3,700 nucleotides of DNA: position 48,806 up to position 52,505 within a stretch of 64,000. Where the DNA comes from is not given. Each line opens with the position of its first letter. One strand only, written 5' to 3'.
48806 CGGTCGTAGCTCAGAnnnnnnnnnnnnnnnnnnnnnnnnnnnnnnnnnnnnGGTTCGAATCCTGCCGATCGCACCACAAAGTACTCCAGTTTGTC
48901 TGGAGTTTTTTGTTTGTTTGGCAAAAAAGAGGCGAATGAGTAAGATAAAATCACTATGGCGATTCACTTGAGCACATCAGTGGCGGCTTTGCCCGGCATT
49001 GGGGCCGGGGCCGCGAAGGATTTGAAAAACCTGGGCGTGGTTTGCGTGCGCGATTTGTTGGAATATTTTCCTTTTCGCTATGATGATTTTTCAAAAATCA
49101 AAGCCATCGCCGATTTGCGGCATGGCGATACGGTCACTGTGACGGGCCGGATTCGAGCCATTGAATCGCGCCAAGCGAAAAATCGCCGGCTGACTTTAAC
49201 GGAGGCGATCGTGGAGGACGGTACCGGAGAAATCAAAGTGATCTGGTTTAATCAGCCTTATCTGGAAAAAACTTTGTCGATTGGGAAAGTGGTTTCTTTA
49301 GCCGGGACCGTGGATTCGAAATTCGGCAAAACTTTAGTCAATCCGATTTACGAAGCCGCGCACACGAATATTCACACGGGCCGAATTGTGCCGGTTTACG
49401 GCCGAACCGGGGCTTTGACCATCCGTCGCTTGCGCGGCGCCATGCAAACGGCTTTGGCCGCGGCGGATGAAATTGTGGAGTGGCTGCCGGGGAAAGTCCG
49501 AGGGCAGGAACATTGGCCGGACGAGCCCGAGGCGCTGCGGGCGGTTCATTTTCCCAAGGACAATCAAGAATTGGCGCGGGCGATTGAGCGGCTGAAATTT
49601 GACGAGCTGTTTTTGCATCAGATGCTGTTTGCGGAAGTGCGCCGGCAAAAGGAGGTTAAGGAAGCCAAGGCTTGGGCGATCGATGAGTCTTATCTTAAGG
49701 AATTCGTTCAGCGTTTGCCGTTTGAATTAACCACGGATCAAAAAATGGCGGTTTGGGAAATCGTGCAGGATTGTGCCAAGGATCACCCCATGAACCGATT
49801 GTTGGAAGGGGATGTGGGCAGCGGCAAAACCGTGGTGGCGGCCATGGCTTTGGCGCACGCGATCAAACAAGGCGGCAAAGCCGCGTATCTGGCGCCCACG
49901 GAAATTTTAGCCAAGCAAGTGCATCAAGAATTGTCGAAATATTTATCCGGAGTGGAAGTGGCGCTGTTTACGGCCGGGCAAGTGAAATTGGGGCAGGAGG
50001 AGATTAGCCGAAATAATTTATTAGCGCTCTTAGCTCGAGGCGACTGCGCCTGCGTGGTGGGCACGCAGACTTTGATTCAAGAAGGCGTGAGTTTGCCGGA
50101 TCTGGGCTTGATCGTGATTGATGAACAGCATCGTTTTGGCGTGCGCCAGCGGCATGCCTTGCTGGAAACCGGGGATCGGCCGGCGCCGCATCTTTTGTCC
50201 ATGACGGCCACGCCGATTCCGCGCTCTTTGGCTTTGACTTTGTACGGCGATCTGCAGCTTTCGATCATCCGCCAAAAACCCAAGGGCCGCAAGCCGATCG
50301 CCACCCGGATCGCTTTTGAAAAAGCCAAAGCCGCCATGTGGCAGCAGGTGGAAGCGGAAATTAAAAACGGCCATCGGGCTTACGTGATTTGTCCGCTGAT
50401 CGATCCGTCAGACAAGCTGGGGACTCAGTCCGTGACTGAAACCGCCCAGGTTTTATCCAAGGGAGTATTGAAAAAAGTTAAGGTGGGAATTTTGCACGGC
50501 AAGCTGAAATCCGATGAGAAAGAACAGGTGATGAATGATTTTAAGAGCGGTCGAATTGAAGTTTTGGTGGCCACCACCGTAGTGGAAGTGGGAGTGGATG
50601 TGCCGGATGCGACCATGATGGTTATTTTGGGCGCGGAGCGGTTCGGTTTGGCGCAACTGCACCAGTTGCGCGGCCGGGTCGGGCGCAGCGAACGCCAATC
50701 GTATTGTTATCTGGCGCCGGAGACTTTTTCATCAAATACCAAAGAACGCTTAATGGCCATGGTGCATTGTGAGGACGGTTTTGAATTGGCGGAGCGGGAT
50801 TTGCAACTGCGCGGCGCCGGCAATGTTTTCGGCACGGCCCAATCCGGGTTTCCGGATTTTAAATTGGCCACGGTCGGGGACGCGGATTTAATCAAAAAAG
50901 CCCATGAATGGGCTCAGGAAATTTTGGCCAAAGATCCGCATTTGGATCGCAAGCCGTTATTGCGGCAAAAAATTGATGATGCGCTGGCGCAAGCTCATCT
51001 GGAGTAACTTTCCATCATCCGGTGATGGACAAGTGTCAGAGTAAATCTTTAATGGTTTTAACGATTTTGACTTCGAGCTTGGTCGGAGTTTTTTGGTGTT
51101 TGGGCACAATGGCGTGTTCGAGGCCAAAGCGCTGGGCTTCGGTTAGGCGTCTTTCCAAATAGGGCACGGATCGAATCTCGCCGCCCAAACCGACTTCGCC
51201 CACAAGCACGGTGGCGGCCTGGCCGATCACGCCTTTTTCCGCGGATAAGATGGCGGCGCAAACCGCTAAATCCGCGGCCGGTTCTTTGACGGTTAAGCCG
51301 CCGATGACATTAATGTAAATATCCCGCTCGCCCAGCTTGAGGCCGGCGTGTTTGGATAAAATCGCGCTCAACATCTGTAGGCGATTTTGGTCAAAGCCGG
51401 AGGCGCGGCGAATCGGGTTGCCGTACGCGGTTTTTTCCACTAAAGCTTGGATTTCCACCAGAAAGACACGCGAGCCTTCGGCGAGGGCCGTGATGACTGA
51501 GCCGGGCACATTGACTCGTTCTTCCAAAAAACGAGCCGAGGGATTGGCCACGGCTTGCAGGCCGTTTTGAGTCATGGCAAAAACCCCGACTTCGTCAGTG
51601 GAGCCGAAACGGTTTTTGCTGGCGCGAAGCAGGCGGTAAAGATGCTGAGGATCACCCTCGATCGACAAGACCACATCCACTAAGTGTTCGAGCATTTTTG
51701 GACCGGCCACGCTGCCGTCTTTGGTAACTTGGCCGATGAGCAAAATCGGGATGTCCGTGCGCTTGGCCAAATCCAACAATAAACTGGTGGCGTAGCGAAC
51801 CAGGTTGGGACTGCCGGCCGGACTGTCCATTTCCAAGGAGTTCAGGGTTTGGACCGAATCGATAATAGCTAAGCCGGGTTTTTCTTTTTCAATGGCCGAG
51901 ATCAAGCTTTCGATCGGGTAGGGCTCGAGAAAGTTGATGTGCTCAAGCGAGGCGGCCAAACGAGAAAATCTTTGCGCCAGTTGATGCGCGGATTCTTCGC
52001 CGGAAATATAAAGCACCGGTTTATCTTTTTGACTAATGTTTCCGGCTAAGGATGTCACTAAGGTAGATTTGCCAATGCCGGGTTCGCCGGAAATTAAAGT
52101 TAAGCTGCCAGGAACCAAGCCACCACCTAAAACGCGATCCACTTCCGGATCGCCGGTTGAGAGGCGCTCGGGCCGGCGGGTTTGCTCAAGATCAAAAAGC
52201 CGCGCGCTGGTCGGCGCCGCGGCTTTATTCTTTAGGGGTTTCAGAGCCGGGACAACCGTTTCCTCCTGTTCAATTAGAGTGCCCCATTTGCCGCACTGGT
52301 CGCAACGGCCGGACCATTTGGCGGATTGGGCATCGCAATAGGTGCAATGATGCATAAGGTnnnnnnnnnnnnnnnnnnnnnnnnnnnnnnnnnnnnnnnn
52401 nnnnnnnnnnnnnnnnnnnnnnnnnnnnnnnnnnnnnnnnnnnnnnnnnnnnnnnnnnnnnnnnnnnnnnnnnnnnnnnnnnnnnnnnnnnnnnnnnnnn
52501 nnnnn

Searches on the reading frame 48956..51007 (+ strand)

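Call 67: search_protein_families(library=ncbifam, proteins=[window:48956-51007:+], max_evalue=0.00001)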
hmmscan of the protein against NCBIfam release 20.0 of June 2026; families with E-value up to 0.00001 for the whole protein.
window:48956-51007:+ (683 aa): 44 families (the best 25 are shown)
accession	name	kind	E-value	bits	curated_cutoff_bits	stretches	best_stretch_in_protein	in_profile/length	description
NF008168.0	PRK10917.2-2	equivalog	1.9e-232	773.9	718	1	5-676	109-784/795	ATP-dependent DNA helicase RecG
NF008165.0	PRK10917.1-3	equivalog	3.2e-227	756.4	711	1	4-676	5-681/692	ATP-dependent DNA helicase RecG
NF008170.0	PRK10917.2-4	equivalog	7.1e-208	692.4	975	1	3-677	127-816/826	ATP-dependent DNA helicase RecG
TIGR00643.1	recG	equivalog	9.7e-205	681.9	659.4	1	27-651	2-627/629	ATP-dependent DNA helicase RecG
NF008164.0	PRK10917.1-2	equivalog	1.5e-178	595.3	785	1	5-664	11-678/704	ATP-dependent DNA helicase RecG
NF008167.0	PRK10917.2-1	equivalog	9.7e-174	579.4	995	2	138-679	164-735/744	ATP-dependent DNA helicase RecG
NF008163.0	PRK10917.1-1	equivalog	2.4e-172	574.8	796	1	6-665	8-676/692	ATP-dependent DNA helicase RecG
NF008166.0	PRK10917.1-4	equivalog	1.1e-164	549.3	864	1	18-670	22-694/705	ATP-dependent DNA helicase RecG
TIGR00580.2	mfd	equivalog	5.7e-105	352.6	800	1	230-632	406-799/907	transcription-repair coupling factor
NF008169.0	PRK10917.2-3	equivalog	6.5e-100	335.4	555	1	20-652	8-602/610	ATP-dependent DNA helicase RecG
NF007966.0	PRK10689.1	equivalog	3.5e-75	253.5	1329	1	228-632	571-966/1148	transcription-repair coupling factor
NF003673.1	PRK05298.1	equivalog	4.6e-17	61.6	743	1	506-579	466-543/653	excinuclease ABC subunit UvrB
TIGR00631.1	uvrb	equivalog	8.5e-16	57.3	750.1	1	507-580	467-541/658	excinuclease ABC subunit UvrB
NF004067.0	PRK05580.1-4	equivalog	1.7e-15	56.5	763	1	227-400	175-336/737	primosomal protein N'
NF004069.0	PRK05580.2-1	equivalog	3.5e-15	55.5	767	1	256-394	110-234/612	primosomal protein N'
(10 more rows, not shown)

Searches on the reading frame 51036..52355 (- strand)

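Call 67: search_protein_families(library=ncbifam, proteins=[window:51036-52355:-], max_evalue=0.00001)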
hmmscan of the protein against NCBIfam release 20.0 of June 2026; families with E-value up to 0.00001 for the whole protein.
window:51036-52355:- (439 aa): 16 families
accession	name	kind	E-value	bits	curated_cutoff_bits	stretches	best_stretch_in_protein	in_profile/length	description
TIGR00416.1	sms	equivalog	3.1e-142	474.5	403.05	1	3-436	9-451/454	DNA repair protein RadA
NF006799.0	PRK09302.1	equivalog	1.5e-14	53.5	408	1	55-138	245-328/515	circadian clock protein KaiC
TIGR02237.1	recomb_radB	equivalog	6.4e-13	49.1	172.4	1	72-266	1-209/210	DNA repair and recombination protein RadB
TIGR02902.1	spore_lonB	equivalog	1.5e-12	47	723.3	1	303-430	384-513/531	ATP-dependent protease LonB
TIGR03600.1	phage_DnaB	exception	4.9e-12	45.6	498.65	1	65-143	177-255/421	phage replicative helicase, DnaB family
TIGR03881.1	KaiC_arch_4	hypoth_equivalog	2.2e-11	43.9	247.8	1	63-168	1-90/231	KaiC domain-containing protein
NF006861.0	PRK09361.1-1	equivalog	4.8e-10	39.4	278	1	63-271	3-232/235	DNA repair and recombination protein RadB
NF004723.0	PRK06067.1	subfamily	9.6e-09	35.1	194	1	57-136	8-87/243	flagellar accessory protein FlaH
TIGR00665.1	DnaB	equivalog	1e-08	34.5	385.25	1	63-137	176-250/435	replicative DNA helicase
TIGR02903.1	spore_lon_C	equivalog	1.7e-08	33.5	678.8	1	332-438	499-610/615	Lon family ATP-dependent protease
TIGR00764.1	lon_rel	equivalog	5.6e-08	31.8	516.6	1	323-431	464-573/608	ATP-dependent protease LonB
NF052589.1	ArlH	equivalog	8.3e-08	32.2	215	1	68-133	5-70/229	archaellum protein ArlH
TIGR03877.1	thermo_KaiC_1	hypoth_equivalog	3.2e-07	30.1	307.25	0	63-133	2-72/238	KaiC domain-containing protein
NF008053.0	PRK10787.1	equivalog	3.2e-06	25.5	891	1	343-423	661-742/784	endopeptidase La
NF005852.0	PRK07773.1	equivalog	7.6e-06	24.5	780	0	65-131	200-266/886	replicative DNA helicase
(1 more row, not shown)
